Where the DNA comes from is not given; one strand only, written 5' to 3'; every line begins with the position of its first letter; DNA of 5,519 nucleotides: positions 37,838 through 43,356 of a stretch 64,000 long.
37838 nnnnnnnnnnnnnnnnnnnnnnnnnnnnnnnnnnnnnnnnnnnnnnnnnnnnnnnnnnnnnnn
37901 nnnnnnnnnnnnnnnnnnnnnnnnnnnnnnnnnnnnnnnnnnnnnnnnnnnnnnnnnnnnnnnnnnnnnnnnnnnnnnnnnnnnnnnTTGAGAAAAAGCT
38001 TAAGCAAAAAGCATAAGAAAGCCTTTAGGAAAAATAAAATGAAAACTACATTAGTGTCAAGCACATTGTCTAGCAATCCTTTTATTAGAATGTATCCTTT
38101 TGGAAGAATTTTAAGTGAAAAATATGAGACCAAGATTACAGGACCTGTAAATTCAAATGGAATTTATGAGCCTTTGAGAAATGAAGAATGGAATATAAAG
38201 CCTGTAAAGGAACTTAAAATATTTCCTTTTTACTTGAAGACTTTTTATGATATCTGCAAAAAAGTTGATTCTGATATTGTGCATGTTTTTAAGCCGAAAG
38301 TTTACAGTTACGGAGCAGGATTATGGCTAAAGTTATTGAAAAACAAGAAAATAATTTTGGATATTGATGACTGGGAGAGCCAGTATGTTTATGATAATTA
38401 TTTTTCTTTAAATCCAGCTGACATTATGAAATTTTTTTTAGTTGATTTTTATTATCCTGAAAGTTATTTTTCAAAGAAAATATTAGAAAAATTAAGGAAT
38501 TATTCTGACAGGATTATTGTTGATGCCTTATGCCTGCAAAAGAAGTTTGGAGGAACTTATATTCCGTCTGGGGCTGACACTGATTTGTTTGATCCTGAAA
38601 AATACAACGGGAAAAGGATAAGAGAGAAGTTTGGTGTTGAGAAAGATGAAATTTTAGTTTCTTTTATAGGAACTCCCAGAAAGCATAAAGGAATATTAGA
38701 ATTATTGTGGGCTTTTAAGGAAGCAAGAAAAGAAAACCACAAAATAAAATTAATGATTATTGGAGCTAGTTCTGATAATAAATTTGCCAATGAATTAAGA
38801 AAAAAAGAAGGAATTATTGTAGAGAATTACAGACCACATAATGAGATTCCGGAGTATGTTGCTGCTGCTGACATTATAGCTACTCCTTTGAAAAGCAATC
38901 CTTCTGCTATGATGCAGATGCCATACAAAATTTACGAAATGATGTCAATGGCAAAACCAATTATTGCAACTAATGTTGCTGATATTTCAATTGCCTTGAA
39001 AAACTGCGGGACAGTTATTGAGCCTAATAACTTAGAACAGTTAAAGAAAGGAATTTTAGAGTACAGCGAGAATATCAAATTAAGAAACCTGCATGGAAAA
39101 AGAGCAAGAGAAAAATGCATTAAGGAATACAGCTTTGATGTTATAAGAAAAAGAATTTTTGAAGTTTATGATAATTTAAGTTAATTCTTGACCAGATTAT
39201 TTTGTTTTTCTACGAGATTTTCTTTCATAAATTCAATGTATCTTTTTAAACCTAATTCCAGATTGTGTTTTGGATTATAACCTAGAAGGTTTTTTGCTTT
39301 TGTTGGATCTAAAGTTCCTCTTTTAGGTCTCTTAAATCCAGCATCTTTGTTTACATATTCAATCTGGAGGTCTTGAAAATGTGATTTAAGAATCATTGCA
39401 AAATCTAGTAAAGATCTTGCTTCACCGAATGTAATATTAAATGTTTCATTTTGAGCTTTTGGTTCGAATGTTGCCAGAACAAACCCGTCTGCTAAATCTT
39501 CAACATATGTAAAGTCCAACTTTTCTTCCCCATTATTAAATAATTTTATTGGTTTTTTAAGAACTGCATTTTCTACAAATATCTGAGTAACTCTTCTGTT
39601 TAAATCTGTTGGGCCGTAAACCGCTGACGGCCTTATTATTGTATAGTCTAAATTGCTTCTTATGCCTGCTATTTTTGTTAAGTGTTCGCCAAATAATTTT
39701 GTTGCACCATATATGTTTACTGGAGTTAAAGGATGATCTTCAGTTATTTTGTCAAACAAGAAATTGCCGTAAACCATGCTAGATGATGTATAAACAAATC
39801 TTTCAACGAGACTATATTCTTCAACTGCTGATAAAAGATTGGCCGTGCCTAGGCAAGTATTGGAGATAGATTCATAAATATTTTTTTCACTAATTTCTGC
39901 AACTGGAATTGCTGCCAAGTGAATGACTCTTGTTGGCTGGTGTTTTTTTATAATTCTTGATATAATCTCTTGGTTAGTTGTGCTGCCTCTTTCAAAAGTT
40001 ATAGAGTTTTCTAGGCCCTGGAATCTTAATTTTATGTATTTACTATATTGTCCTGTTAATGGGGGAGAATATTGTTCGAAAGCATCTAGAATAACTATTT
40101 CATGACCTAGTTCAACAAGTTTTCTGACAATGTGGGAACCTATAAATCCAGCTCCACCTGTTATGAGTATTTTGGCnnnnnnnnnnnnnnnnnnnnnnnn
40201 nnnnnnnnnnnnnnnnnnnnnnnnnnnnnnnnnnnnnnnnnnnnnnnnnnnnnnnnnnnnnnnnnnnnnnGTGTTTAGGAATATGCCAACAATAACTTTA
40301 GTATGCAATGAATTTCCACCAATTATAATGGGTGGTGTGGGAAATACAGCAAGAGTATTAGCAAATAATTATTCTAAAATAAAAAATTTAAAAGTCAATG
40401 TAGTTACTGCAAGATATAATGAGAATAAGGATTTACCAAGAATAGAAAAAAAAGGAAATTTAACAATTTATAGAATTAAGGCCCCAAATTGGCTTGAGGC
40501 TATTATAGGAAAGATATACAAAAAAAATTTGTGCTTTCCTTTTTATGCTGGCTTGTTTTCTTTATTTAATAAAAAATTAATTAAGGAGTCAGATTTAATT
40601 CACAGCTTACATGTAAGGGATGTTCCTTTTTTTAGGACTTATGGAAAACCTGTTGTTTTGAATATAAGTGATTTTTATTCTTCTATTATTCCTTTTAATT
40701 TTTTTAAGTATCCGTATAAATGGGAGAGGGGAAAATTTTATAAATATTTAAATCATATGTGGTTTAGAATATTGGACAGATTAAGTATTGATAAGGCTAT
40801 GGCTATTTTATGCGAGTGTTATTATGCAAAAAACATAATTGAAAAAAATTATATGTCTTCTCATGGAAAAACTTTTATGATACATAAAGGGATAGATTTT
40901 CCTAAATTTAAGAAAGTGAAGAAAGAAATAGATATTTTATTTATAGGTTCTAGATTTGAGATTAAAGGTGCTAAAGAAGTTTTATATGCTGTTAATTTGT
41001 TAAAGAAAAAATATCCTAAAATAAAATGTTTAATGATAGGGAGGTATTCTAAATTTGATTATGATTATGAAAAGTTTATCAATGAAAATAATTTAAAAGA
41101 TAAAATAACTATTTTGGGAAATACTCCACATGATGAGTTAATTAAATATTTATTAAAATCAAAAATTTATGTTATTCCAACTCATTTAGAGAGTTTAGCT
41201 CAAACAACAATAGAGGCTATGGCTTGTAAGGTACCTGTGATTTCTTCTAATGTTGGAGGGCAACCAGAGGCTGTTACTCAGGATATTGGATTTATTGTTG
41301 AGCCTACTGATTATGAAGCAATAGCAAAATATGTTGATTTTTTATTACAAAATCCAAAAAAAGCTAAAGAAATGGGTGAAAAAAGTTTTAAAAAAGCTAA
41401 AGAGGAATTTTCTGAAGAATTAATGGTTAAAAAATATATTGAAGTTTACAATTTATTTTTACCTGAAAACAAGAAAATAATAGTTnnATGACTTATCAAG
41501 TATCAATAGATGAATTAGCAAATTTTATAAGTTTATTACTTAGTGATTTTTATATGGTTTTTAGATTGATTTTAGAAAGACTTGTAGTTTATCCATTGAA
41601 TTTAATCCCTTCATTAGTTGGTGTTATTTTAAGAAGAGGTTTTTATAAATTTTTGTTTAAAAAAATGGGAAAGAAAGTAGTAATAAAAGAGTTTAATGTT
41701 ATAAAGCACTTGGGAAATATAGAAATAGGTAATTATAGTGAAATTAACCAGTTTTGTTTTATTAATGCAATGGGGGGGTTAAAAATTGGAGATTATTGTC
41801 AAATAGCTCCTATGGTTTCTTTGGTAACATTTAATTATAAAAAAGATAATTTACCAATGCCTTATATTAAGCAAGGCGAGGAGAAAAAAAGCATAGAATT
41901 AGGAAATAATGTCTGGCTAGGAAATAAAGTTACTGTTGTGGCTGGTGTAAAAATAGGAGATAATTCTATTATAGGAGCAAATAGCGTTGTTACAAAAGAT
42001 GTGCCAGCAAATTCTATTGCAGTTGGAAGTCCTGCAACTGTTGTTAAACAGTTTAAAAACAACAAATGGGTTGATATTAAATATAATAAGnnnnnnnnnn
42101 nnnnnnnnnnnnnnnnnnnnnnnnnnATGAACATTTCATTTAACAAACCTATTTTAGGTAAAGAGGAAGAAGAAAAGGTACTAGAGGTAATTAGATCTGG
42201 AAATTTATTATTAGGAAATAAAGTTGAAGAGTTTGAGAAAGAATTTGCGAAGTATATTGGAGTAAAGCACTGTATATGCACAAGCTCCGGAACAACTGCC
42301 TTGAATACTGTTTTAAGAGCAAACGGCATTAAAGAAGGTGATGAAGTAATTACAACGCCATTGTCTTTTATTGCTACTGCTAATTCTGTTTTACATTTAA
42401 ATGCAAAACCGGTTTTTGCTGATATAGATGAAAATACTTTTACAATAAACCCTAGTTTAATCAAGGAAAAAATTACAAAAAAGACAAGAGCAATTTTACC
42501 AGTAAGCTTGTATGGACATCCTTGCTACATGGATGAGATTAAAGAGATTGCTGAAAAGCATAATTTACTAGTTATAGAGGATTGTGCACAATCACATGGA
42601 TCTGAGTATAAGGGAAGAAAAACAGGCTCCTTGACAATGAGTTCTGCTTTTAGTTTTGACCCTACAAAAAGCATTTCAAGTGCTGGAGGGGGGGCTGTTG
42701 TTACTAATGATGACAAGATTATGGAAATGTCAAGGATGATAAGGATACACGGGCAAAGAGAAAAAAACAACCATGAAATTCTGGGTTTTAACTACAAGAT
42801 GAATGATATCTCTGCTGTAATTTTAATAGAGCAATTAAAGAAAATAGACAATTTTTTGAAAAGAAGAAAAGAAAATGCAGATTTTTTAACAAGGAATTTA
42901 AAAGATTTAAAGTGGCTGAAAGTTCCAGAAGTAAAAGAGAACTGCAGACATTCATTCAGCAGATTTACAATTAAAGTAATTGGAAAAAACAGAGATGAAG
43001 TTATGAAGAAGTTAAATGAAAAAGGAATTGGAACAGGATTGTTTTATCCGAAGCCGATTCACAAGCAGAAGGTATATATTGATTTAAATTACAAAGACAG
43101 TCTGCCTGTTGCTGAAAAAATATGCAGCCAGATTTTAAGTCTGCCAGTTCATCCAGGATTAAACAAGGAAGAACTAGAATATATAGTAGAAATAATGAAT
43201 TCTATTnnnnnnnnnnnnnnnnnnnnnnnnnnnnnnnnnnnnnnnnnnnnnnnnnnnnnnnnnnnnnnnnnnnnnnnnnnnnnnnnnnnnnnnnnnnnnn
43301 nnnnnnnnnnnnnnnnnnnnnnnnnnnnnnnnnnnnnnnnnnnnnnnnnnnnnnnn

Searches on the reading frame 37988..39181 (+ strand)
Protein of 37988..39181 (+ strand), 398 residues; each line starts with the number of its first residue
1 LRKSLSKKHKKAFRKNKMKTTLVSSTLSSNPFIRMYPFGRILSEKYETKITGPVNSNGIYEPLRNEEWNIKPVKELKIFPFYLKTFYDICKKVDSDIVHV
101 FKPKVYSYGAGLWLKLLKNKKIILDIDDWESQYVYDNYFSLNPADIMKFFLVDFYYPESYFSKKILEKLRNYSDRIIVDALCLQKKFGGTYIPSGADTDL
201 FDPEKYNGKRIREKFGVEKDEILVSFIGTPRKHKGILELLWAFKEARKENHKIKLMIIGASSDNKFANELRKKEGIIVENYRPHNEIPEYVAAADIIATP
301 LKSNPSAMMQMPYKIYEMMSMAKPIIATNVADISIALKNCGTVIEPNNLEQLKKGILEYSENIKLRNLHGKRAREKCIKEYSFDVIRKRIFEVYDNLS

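Call 69: search_protein_families(library=pfam, proteins=[window:37988-39181:+], max_evalue=0.00001)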
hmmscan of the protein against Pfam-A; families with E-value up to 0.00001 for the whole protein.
window:37988-39181:+ (398 aa): 2 families
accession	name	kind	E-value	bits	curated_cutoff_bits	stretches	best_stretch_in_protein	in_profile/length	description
PF00534.26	Glycos_transf_1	-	5.7e-19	68.7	26.4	1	210-375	4-171/172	Glycosyl transferases group 1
PF13692.12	Glyco_trans_1_4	-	3.7e-17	63.4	27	1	224-360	4-140/142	Glycosyl transferases group 1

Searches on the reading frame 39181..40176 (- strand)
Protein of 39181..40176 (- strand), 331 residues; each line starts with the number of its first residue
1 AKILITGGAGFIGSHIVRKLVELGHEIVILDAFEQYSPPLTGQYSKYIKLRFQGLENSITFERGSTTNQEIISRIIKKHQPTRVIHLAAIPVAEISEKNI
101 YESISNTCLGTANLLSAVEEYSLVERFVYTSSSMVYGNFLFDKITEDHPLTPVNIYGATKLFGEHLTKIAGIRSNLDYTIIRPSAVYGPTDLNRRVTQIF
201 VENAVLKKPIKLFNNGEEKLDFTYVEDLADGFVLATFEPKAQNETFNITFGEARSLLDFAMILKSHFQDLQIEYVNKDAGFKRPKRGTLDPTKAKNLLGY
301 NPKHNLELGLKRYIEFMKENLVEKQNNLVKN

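Call 69: search_protein_families(library=pfam, proteins=[window:39181-40176:-], max_evalue=0.00001)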
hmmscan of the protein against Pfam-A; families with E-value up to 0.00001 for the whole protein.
window:39181-40176:- (331 aa): 7 families
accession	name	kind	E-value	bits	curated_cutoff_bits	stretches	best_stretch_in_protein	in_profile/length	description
PF01370.27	Epimerase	-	4.9e-50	170.6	20.9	1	3-248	1-239/240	NAD dependent epimerase/dehydratase family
PF16363.11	GDP_Man_Dehyd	-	3.4e-46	158.7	27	1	4-311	1-330/332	GDP-mannose 4,6 dehydratase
PF01073.25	3Beta_HSD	-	1.1e-20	74.2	22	1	4-236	1-229/280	3-beta hydroxysteroid dehydrogenase/isomerase family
PF04321.23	RmlD_sub_bind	-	4e-20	72.5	27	1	2-314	2-282/287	RmlD substrate binding domain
PF02719.21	Polysacc_synt_2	-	6.1e-18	65.4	20.2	1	3-188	1-173/293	Polysaccharide biosynthesis protein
PF07993.18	NAD_binding_4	-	2.7e-11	43.5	20.1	1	83-189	91-210/258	Male sterility protein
PF13460.12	NAD_binding_10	-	5.6e-07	30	27.2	0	63-188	45-148/184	NAD(P)H-binding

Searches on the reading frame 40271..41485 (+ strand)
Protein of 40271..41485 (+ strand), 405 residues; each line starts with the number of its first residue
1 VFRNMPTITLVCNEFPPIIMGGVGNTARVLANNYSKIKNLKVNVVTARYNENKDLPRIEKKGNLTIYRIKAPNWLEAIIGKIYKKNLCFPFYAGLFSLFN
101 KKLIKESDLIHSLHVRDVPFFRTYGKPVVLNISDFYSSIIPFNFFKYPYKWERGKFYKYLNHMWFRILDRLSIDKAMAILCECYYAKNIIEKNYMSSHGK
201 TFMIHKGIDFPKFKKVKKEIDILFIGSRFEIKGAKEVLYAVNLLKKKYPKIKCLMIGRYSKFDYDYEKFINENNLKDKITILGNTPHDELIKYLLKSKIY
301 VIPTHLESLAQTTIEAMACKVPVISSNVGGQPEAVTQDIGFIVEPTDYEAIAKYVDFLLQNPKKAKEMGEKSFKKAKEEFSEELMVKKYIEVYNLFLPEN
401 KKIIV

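Call 69: search_protein_families(library=pfam, proteins=[window:40271-41485:+], max_evalue=0.00001)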
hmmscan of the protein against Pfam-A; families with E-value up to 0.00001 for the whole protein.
window:40271-41485:+ (405 aa): 4 families
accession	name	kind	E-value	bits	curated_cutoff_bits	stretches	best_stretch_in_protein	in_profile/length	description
PF00534.26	Glycos_transf_1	-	3.7e-37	127.9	26.4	1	209-374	5-171/172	Glycosyl transferases group 1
PF13692.12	Glyco_trans_1_4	-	9e-24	84.8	27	1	221-361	3-142/142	Glycosyl transferases group 1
PF13524.12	Glyco_trans_1_2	-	2.7e-08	34.3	25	1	244-380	9-133/144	Glycosyl transferase-like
PF13439.12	Glyco_transf_4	-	9.8e-06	26.1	28.5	0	20-209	1-167/170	Glycosyltransferase Family 4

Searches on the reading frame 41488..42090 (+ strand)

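Call 69: search_protein_families(library=pfam, proteins=[window:41488-42090:+], max_evalue=0.00001)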
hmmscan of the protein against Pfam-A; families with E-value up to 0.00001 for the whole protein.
window:41488-42090:+ (201 aa): 2 families
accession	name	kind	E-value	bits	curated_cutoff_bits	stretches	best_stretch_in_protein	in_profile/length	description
PF00132.30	Hexapep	-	1e-15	57.1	27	1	137-170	3-36/36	Bacterial transferase hexapeptide (six repeats)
PF14602.12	Hexapep_2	-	2.9e-06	27.3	27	1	138-170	4-34/34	Hexapeptide repeat of succinyl-transferase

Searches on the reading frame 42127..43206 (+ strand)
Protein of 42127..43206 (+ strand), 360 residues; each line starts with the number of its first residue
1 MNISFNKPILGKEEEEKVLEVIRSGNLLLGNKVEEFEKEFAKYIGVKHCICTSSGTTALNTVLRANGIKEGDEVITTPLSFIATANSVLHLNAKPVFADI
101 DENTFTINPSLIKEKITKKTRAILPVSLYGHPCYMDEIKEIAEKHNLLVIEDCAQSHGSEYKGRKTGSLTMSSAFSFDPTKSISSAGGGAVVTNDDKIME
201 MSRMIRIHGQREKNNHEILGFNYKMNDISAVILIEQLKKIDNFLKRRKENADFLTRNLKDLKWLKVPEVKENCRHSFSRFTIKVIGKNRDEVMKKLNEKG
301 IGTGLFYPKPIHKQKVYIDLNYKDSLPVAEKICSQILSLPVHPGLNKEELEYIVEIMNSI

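Call 69: search_protein_families(library=pfam, proteins=[window:42127-43206:+], max_evalue=0.00001)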
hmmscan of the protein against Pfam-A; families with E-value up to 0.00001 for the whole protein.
window:42127-43206:+ (360 aa): 3 families
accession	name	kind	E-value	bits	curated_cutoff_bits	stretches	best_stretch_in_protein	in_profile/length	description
PF01041.23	DegT_DnrJ_EryC1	-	2.5e-127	425.5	19.8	1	10-357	3-359/360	DegT/DnrJ/EryC1/StrS aminotransferase family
PF00266.25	Aminotran_5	-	5.1e-10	39.3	21.5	1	31-302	43-334/371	Aminotransferase class-V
PF01053.26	Cys_Met_Meta_PP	-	5.6e-06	25.6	27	1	15-156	40-177/381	Cys/Met metabolism PLP-dependent enzyme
